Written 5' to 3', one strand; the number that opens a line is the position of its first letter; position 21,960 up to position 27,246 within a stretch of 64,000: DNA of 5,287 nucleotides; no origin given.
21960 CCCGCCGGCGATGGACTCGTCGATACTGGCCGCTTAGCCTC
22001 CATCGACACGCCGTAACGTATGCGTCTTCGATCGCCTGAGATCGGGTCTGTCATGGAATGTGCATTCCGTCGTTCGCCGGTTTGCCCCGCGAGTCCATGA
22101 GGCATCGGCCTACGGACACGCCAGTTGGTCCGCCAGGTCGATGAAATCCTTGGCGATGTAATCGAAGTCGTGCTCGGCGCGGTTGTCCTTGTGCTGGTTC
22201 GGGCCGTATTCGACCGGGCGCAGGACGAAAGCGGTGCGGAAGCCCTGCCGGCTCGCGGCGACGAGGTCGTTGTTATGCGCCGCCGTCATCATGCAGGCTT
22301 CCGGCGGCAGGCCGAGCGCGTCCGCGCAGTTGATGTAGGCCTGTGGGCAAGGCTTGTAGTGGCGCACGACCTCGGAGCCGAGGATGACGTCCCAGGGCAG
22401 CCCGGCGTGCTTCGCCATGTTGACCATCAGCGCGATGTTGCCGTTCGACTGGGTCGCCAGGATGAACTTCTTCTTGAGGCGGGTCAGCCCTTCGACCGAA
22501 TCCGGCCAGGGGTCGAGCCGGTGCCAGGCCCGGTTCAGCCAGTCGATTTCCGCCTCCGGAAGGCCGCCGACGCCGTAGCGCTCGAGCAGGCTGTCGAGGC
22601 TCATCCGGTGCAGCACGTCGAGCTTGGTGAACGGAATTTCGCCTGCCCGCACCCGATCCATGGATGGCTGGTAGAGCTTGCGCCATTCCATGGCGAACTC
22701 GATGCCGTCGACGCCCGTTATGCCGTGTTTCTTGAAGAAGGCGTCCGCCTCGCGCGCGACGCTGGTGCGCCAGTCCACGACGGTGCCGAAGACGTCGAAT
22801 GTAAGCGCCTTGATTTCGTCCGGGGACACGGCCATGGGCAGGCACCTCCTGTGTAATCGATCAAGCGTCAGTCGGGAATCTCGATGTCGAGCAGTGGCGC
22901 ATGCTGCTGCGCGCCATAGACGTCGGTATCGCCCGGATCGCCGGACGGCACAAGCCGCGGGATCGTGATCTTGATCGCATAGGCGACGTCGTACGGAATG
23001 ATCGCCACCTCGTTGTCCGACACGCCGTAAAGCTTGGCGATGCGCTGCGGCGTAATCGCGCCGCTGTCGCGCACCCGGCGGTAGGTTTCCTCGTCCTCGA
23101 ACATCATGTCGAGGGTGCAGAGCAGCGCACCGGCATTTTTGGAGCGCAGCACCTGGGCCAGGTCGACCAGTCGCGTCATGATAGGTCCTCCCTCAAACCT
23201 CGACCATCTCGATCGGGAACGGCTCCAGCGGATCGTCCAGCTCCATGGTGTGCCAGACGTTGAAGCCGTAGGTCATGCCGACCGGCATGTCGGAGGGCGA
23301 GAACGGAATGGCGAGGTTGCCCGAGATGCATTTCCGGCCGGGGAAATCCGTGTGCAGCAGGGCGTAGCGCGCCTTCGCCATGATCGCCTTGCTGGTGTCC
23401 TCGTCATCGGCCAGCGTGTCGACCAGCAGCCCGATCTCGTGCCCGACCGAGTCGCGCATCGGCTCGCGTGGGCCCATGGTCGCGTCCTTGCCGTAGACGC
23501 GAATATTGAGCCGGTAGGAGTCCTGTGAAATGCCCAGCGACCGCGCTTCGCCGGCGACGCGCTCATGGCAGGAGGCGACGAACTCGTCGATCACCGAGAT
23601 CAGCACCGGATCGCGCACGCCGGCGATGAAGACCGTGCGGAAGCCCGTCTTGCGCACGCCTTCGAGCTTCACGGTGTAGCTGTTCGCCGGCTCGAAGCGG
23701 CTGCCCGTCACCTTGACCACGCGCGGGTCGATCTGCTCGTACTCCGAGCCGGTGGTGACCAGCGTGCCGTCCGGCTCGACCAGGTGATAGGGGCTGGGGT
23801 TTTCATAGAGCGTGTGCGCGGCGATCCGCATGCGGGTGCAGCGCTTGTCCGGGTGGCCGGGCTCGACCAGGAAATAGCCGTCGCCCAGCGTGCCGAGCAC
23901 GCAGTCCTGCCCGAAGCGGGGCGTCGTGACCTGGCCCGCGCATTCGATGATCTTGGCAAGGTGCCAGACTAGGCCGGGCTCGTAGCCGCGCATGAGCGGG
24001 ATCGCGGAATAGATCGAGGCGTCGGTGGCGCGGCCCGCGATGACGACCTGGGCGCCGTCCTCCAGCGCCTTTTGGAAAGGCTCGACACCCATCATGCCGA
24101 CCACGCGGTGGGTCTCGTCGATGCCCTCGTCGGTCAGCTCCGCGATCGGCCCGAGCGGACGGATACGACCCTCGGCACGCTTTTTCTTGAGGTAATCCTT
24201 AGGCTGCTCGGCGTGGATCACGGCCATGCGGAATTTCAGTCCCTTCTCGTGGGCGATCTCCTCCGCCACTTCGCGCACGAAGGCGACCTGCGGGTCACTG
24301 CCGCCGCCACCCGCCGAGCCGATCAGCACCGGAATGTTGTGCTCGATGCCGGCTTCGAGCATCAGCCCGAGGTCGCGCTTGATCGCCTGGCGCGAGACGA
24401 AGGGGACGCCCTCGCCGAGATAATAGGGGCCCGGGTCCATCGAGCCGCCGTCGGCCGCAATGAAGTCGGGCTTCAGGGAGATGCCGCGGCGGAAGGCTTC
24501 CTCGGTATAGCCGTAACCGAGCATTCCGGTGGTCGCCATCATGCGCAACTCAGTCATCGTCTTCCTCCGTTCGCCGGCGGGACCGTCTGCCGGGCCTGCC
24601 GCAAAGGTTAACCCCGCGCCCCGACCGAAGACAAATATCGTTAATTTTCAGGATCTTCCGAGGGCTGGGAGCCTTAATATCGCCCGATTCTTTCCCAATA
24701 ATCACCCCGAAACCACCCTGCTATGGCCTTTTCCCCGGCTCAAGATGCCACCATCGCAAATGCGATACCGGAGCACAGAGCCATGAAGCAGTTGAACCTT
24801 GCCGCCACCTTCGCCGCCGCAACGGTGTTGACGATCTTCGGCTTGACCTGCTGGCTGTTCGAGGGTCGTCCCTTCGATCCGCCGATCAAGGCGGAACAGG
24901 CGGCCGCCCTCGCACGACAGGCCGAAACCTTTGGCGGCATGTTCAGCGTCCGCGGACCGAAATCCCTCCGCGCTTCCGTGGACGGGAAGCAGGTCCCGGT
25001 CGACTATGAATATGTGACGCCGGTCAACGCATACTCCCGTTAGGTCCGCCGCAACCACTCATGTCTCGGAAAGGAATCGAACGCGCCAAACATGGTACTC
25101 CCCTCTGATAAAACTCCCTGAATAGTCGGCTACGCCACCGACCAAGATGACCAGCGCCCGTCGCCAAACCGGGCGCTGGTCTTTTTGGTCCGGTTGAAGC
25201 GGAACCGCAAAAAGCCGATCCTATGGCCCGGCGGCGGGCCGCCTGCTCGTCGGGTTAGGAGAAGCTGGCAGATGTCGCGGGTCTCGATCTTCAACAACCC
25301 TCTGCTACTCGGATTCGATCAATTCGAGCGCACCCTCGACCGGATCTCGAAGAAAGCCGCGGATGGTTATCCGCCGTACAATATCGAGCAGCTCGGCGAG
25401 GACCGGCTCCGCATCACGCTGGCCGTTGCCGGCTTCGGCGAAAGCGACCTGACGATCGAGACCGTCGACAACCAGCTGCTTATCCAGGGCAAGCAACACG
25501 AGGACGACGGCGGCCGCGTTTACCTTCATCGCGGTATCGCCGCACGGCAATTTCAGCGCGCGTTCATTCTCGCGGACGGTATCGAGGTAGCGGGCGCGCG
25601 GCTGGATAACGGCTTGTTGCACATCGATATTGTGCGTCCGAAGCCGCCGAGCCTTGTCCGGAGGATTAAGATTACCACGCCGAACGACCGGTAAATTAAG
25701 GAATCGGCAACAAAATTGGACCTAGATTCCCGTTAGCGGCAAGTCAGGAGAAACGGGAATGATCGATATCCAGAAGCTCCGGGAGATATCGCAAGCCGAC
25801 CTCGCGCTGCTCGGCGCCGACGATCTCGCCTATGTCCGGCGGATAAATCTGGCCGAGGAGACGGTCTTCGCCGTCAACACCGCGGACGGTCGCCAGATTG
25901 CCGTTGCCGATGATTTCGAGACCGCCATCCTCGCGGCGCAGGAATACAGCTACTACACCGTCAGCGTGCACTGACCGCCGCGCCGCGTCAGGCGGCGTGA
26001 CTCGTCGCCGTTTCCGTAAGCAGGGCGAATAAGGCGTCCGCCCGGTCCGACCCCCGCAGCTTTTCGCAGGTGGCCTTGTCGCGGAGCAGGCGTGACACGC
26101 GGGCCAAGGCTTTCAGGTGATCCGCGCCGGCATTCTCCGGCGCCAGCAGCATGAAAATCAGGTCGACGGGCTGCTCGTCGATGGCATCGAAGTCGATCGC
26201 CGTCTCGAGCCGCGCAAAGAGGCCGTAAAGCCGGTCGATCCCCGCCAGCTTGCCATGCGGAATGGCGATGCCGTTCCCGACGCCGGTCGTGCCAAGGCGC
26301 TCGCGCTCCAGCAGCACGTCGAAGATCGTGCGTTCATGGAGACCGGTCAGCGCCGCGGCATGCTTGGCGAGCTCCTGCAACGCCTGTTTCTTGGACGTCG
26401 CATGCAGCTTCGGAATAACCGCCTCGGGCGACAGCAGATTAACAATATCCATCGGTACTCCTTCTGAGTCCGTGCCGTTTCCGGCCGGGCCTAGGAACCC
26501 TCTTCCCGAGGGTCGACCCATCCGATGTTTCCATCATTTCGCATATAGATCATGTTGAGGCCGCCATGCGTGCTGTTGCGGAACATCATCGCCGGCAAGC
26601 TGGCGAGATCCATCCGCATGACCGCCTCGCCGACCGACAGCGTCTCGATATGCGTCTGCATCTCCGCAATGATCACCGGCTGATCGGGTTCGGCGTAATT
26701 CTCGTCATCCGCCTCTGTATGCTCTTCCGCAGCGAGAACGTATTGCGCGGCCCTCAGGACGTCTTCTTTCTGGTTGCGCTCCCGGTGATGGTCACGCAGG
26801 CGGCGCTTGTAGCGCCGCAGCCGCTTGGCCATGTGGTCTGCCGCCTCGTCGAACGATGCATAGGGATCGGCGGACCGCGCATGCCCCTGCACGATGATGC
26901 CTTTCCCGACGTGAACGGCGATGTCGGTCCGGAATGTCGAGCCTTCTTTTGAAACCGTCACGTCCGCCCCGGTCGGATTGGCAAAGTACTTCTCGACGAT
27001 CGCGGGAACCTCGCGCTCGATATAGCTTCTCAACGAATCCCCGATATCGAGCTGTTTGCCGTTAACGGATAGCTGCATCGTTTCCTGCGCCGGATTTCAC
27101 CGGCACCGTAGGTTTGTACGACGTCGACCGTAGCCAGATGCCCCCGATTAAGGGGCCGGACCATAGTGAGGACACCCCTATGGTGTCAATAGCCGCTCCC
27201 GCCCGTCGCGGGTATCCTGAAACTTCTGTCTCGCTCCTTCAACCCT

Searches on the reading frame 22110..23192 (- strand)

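Call 23: search_protein_families(library=pfam, proteins=[window:22110-23192:-], max_evalue=0.001)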
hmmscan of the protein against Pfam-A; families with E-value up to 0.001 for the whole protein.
window:22110-23192:- (360 aa): 3 families
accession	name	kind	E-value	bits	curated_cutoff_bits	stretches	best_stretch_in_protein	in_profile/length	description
PF00702.32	Hydrolase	-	6.1e-14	53.3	26.4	1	127-313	1-187/191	haloacid dehalogenase-like hydrolase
PF13419.12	HAD_2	-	1.1e-07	32.6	23.8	1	214-323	64-178/178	Haloacid dehalogenase-like hydrolase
PF13242.12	Hydrolase_like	-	0.00057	20.2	22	0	280-352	4-74/75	HAD-hyrolase-like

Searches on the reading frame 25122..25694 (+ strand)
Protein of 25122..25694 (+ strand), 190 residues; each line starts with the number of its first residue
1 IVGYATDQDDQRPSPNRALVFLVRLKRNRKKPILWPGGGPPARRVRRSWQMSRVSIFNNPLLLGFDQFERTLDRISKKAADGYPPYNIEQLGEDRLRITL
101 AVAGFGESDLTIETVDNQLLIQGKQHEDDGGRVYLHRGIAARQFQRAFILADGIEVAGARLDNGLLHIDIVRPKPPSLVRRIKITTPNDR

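Call 23: search_protein_families(library=pfam, proteins=[window:25122-25694:+], max_evalue=0.001)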
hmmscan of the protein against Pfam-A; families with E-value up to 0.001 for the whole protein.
window:25122-25694:+ (190 aa): 1 family
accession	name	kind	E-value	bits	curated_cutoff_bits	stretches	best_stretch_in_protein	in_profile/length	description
PF00011.27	HSP20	-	2.4e-16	60.1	20.8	1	93-185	6-102/102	Hsp20/alpha crystallin family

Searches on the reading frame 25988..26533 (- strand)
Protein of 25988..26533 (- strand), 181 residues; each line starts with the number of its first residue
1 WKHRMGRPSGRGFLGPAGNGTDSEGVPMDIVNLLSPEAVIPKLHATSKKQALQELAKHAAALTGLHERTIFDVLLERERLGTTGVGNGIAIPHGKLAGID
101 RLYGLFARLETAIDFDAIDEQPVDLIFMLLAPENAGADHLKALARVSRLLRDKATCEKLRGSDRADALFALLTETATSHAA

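Call 23: search_protein_families(library=pfam, proteins=[window:25988-26533:-], max_evalue=0.001)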
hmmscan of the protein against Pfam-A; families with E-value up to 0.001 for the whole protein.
window:25988-26533:- (181 aa): 1 family
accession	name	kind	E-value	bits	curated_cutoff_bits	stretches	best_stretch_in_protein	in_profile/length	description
PF00359.27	PTS_EIIA_2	-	8.5e-34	117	27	1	33-174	2-143/144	Phosphoenolpyruvate-dependent sugar phosphotransferase system, EIIA 2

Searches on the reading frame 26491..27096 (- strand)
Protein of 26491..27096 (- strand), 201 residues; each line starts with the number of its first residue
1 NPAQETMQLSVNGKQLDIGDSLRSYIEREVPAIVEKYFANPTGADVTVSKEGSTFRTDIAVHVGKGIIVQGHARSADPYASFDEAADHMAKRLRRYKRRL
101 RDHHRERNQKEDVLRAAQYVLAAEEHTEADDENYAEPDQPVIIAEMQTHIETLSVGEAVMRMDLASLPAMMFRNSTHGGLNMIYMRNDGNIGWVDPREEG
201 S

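Call 23: search_protein_families(library=pfam, proteins=[window:26491-27096:-], max_evalue=0.001)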
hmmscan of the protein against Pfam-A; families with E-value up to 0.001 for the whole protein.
window:26491-27096:- (201 aa): 2 families
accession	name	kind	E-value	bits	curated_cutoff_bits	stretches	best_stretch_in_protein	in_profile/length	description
PF02482.25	Ribosomal_S30AE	-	9.7e-20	71.5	23.7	1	10-101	2-88/88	Sigma 54 modulation protein / S30EA ribosomal protein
PF16321.10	Ribosom_S30AE_C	-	5e-15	55.4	25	1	138-192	2-56/57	Sigma 54 modulation/S30EA ribosomal protein C terminus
